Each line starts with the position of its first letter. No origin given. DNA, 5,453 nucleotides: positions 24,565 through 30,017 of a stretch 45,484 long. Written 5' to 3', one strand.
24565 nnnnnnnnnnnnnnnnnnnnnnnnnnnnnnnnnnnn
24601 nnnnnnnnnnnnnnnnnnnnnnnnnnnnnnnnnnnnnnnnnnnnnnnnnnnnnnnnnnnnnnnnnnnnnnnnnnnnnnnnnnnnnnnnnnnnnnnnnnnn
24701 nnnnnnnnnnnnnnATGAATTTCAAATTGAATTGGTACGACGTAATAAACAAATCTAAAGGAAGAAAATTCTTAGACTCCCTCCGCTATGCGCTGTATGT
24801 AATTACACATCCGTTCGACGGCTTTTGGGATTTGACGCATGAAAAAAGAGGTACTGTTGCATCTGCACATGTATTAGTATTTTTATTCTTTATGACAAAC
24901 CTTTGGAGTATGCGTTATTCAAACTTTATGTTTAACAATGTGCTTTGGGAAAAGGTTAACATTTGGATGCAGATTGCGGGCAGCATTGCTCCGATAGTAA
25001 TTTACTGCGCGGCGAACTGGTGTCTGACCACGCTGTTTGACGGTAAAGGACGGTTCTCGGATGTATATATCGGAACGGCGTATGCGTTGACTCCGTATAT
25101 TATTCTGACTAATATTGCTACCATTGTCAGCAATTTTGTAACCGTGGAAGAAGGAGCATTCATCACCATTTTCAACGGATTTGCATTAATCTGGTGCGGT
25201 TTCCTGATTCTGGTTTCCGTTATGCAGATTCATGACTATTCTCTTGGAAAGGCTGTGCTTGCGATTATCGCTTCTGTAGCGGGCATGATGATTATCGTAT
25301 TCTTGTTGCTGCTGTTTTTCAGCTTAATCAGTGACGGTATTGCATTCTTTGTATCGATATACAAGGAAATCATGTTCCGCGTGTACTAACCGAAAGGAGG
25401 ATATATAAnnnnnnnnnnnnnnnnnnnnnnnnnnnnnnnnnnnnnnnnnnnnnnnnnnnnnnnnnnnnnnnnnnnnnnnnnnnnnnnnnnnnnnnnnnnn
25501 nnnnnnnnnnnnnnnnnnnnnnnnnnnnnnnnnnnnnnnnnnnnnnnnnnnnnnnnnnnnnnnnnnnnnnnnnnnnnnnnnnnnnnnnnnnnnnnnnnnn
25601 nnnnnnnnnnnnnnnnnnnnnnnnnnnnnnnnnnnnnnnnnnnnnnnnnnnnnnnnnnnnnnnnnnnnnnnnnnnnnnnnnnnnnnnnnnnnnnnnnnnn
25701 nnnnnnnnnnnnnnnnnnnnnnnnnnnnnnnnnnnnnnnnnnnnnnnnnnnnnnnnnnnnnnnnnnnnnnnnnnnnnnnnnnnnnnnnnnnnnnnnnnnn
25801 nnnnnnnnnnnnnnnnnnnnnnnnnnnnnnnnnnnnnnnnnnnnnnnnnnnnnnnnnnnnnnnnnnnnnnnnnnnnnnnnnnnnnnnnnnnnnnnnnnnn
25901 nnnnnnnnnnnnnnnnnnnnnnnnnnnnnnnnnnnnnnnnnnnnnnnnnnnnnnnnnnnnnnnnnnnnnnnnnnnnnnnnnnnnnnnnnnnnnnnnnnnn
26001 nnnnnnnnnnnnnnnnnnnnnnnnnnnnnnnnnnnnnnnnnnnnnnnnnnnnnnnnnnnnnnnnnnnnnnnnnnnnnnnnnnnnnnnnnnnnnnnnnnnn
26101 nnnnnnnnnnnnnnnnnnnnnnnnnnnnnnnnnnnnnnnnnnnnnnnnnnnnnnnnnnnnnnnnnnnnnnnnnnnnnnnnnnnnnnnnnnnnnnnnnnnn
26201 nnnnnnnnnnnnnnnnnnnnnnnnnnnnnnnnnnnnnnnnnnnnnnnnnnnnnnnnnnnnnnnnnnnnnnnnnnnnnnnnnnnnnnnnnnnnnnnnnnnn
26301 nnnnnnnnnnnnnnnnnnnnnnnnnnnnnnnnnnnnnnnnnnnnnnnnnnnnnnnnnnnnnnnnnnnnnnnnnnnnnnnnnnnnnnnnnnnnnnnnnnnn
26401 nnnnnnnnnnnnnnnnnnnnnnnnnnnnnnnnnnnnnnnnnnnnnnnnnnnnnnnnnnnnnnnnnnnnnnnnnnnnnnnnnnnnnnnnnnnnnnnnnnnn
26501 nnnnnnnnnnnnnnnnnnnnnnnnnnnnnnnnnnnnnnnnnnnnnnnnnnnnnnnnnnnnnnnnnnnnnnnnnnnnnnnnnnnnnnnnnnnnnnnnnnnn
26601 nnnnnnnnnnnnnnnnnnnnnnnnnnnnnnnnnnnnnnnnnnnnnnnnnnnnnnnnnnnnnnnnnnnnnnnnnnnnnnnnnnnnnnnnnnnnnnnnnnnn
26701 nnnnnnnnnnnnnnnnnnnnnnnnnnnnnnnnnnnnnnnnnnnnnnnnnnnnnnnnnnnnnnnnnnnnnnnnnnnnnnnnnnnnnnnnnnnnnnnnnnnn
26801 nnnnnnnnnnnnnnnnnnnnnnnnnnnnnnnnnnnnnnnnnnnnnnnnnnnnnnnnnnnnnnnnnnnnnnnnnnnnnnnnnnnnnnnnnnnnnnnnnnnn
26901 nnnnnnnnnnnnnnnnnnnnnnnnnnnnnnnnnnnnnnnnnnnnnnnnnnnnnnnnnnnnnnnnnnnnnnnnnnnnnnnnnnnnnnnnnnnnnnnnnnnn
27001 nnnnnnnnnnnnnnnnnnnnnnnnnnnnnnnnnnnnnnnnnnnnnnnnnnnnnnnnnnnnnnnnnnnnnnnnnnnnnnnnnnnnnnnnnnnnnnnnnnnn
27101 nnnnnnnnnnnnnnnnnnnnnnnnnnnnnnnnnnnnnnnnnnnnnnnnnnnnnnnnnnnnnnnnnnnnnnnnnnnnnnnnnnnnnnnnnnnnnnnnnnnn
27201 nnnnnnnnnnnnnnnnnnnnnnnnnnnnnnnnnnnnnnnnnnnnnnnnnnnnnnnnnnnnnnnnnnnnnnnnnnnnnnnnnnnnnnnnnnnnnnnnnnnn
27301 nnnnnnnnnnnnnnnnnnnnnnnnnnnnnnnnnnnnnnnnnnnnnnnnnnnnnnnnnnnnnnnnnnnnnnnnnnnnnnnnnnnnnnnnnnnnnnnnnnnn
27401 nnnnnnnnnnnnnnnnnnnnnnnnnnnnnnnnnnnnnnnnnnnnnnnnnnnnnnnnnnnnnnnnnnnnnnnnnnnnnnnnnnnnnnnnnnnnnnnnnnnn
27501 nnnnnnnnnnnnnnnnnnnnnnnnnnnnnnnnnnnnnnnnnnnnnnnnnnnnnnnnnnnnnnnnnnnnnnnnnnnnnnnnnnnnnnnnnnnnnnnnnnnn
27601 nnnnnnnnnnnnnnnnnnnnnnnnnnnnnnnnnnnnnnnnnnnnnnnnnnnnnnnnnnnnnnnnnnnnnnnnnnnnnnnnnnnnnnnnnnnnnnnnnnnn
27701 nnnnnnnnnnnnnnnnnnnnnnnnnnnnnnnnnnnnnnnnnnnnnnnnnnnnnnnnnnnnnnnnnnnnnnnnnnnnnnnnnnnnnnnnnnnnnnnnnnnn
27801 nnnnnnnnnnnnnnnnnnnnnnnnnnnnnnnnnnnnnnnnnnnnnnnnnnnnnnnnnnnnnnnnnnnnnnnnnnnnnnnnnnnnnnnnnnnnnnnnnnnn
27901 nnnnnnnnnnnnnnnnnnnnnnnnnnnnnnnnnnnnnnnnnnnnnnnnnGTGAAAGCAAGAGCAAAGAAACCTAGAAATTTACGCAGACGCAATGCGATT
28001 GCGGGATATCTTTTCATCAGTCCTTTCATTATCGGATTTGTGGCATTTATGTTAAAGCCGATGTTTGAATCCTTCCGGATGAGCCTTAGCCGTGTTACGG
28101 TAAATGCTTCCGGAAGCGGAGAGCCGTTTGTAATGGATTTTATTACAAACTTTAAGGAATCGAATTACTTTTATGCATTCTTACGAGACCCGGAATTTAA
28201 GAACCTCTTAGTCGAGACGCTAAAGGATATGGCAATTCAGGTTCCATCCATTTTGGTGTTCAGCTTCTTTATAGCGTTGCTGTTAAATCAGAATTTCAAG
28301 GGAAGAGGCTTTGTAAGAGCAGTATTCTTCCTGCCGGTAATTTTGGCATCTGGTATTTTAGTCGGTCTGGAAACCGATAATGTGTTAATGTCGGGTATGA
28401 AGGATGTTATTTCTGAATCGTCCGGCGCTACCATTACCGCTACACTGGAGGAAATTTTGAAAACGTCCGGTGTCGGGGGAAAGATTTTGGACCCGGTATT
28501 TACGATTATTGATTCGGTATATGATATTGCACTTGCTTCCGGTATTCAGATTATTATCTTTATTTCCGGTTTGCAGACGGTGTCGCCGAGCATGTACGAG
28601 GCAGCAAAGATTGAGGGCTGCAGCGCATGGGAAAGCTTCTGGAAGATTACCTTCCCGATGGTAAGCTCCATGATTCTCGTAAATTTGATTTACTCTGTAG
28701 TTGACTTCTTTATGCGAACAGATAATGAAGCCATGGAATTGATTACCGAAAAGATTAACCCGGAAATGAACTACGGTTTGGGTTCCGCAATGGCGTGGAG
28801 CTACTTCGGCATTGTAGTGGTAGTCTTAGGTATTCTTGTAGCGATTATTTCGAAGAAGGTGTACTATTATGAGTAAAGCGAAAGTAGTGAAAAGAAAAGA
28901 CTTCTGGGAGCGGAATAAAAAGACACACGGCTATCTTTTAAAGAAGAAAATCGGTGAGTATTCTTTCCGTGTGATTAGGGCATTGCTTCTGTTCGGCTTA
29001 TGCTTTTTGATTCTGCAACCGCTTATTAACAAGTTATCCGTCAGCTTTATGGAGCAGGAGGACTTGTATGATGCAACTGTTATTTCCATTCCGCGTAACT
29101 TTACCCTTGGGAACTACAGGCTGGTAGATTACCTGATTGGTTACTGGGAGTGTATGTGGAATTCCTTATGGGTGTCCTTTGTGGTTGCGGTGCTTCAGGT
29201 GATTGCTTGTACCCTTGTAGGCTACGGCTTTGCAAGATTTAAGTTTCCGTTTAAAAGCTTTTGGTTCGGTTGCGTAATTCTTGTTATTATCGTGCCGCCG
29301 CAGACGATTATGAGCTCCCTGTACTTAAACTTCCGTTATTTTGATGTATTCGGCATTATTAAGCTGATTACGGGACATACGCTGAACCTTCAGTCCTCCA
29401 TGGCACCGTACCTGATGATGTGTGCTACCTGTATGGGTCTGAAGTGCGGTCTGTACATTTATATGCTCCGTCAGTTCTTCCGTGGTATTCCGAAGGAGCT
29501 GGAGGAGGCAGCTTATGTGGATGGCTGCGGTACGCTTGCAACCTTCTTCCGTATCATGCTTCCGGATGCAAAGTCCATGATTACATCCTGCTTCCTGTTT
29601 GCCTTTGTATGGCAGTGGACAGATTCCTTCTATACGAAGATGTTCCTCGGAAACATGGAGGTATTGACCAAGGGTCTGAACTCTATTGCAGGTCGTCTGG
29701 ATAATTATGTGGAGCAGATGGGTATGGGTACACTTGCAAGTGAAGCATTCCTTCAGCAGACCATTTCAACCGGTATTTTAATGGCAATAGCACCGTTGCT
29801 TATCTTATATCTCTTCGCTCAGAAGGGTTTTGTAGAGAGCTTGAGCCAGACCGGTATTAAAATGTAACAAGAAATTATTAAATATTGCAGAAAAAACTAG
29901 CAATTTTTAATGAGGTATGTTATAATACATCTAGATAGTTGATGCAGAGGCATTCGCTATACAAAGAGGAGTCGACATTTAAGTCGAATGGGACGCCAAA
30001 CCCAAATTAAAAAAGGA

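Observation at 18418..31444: Nine-gene envelope operon: two complete CUT1 ABC importers bracket a three-gene module of unknown function, with no ATPase gene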

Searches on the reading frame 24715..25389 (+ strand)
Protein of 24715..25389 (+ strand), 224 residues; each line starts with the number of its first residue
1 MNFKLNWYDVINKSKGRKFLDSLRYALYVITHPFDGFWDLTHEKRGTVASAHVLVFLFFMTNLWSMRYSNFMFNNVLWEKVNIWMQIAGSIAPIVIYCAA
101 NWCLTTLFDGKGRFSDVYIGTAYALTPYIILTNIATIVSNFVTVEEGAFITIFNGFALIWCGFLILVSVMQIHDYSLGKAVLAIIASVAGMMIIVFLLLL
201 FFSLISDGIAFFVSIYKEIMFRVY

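Call 4: search_protein_families(library=pfam, proteins=[window:24715-25389:+], max_evalue=0.01)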
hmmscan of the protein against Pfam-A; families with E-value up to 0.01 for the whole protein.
window:24715-25389:+ (224 aa): 1 family
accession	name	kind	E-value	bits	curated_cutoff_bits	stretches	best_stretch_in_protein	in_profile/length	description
PF04893.22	Yip1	-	4.6e-12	46.6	28.6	1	28-197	2-171/173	Yip1 domain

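Call 8: search_protein_families(library=ncbifam, proteins=[window:24715-25389:+], max_evalue=0.01)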
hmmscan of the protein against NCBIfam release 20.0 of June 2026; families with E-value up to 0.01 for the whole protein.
window:24715-25389:+ (224 aa): 0 families

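Call 47: search_solved_structures(query=window:24715-25389:+, max_evalue=10)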
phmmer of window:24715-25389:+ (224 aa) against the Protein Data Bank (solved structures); distinct sequences matched with E-value up to 10: 1.
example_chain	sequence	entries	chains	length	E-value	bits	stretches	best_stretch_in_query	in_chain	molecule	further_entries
5zkh_A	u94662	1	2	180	0.031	17.4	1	19-138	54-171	Aminoacyl tRNA synthetase complex-interacting multifunctional protein P43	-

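Call 57: find_homologous_proteins(query=window:24715-25389:+, max_evalue=0.001)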
Query window:24715-25389:+ (224 aa): 3743 proteins with E <= 0.001 among 3988 candidates; the best 120 are listed.
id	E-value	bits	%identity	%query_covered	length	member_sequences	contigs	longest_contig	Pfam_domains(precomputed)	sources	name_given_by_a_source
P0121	2.8e-133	461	93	100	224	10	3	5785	PF04893.23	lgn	-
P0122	2.0e-119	416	83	100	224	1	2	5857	PF04893.23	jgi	-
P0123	2.0e-118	412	82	100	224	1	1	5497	PF04893.23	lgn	-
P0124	1.6e-109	383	77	100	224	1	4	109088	PF04893.23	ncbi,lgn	-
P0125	1.0e-108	380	74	100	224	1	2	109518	PF04893.23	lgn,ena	-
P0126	8.6e-108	377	74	99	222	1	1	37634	PF04893.23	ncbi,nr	ncbi:MAG: YIP1 family protein [Lachnospiraceae bacterium]|nr:YIP1 family protein [Lachnospiraceae ba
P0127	1.2e-104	367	74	100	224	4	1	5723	PF04893.23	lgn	-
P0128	4.6e-103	362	74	96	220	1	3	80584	PF04893.23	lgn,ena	-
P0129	1.9e-102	360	72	100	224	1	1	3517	PF04893.23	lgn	-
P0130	4.3e-102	359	71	98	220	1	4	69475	PF04893.23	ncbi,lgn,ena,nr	ncbi:MAG: YIP1 family protein [Lachnospiraceae bacterium]|nr:YIP1 family protein [Lachnospiraceae ba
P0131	1.0e-101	358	70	100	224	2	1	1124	PF04893.23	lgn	-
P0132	1.1e-101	358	72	100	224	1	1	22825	PF04893.23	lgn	-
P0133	1.4e-101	357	71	100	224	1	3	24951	PF04893.23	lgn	-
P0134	3.1e-100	353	72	100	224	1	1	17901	PF04893.23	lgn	-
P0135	3.3e-100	353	72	100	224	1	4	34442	PF04893.23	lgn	-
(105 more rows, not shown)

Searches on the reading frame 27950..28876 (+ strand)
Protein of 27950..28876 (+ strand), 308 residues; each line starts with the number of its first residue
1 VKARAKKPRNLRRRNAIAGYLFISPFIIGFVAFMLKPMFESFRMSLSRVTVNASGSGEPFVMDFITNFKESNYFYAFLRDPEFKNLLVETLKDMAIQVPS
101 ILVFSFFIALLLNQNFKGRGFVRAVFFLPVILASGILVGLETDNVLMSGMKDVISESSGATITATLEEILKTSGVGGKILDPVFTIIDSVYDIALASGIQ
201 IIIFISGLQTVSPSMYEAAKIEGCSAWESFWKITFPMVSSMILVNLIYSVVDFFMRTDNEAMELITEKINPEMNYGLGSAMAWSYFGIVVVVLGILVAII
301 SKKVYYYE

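Call 4: search_protein_families(library=pfam, proteins=[window:27950-28876:+], max_evalue=0.01)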
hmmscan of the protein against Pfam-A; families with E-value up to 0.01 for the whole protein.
window:27950-28876:+ (308 aa): 1 family
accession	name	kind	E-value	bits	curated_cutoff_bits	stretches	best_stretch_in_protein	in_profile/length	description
PF00528.27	BPD_transp_1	-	7.6e-06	26.2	26.4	1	196-300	64-173/184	Binding-protein-dependent transport system inner membrane component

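Call 8: search_protein_families(library=ncbifam, proteins=[window:27950-28876:+], max_evalue=0.01)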
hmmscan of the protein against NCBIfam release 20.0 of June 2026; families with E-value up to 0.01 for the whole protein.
window:27950-28876:+ (308 aa): 11 families
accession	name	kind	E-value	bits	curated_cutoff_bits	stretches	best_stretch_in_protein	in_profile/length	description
NF007852.0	PRK10561.1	equivalog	1.5e-07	31.5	335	1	14-258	9-235/295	sn-glycerol-3-phosphate ABC transporter permease UgpA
TIGR02140.1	permease_CysW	equivalog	9.3e-07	28.6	329.1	1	68-251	29-191/261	sulfate ABC transporter permease subunit CysW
TIGR00969.1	3a0106s02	subfamily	1.1e-06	28.3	240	1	71-249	47-207/272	sulfate ABC transporter permease subunit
TIGR01581.1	Mo_ABC_porter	hypoth_equivalog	3.9e-06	26.5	210.3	1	195-247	113-165/225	ABC transporter permease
NF006939.0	PRK09421.1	equivalog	3e-05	23.5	262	0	207-249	115-157/230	molybdate ABC transporter permease subunit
TIGR02141.1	modB_ABC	equivalog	0.00011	21.9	182.6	1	174-248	63-143/208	molybdate ABC transporter permease subunit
TIGR03262.1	PhnU2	equivalog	0.00012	20.8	593.25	1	68-253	37-205/546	putative 2-aminoethylphosphonate ABC transporter permease subunit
NF040932.1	ABC_arch_GlcU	equivalog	0.00059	19.6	340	1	201-253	152-201/272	glucose ABC transporter permease GlcU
NF008232.0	PRK10999.1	equivalog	0.0007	18.4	392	1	201-249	391-439/520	maltose ABC transporter permease MalF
NF008231.0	PRK10998.1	equivalog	0.00092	18.9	261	1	198-255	169-228/296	maltose ABC transporter permease MalG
NF008620.0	PRK11602.1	equivalog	0.0045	16.2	442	0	217-247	178-208/291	sulfate/thiosulfate ABC transporter permease CysW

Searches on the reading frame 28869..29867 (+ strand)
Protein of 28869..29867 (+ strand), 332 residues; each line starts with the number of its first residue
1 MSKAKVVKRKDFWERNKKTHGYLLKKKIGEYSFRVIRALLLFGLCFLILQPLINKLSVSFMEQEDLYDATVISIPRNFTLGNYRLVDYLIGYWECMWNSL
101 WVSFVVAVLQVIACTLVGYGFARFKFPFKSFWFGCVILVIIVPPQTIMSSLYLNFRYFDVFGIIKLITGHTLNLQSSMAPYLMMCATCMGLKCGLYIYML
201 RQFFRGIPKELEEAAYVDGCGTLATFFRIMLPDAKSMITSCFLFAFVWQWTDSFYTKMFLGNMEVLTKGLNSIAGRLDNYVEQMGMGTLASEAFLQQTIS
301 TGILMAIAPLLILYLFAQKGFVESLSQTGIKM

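Call 4: search_protein_families(library=pfam, proteins=[window:28869-29867:+], max_evalue=0.01)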
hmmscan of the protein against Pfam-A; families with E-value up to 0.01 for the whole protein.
window:28869-29867:+ (332 aa): 1 family
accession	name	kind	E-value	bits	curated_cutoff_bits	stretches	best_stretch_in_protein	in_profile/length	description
PF00528.27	BPD_transp_1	-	2.3e-10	40.9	26.4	1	116-316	3-173/184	Binding-protein-dependent transport system inner membrane component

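Call 8: search_protein_families(library=ncbifam, proteins=[window:28869-29867:+], max_evalue=0.01)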
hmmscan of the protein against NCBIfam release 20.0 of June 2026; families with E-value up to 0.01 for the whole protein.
window:28869-29867:+ (332 aa): 14 families
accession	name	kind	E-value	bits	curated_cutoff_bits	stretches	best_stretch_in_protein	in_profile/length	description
NF008210.0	PRK10973.1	equivalog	1.9e-15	57.3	297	1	38-326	14-277/281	sn-glycerol-3-phosphate ABC transporter permease UgpE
NF008231.0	PRK10998.1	equivalog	3.3e-15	56.4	261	1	94-331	83-295/296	maltose ABC transporter permease MalG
TIGR01581.1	Mo_ABC_porter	hypoth_equivalog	1.2e-11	44.6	210.3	1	95-263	22-185/225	ABC transporter permease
NF040932.1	ABC_arch_GlcU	equivalog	1.2e-09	38.2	340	1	38-326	6-265/272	glucose ABC transporter permease GlcU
NF040839.1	tungstate_WtpB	equivalog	1.8e-09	37.6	340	1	93-246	43-190/251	tungstate ABC transporter permease WtpB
TIGR03262.1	PhnU2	equivalog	8e-09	34.7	593.25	1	90-267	50-219/546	putative 2-aminoethylphosphonate ABC transporter permease subunit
NF006939.0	PRK09421.1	equivalog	1.3e-08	34.6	262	1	93-272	9-184/230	molybdate ABC transporter permease subunit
TIGR02141.1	modB_ABC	equivalog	1.5e-07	31.2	182.6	1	99-264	3-163/208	molybdate ABC transporter permease subunit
NF007044.0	PRK09497.1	equivalog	4.8e-06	26.3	348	1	36-278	11-245/285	spermidine/putrescine ABC transporter permease PotB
NF040931.1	ABC_arch_GlcT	equivalog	3.4e-05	23.6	360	1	98-253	53-217/278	glucose ABC transporter permease GlcT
TIGR02139.1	permease_CysT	equivalog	0.00035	20.2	246.1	1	97-247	53-198/265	sulfate ABC transporter permease subunit CysT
NF007852.0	PRK10561.1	equivalog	0.00048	20.1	335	1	202-252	179-229/295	sn-glycerol-3-phosphate ABC transporter permease UgpA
NF007047.0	PRK09500.1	equivalog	0.0013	18.4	326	1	92-253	56-200/257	spermidine/putrescine ABC transporter permease PotC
TIGR02138.1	phosphate_pstC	equivalog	0.0038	16.3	196.45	0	198-312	169-284/296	phosphate ABC transporter permease subunit PstC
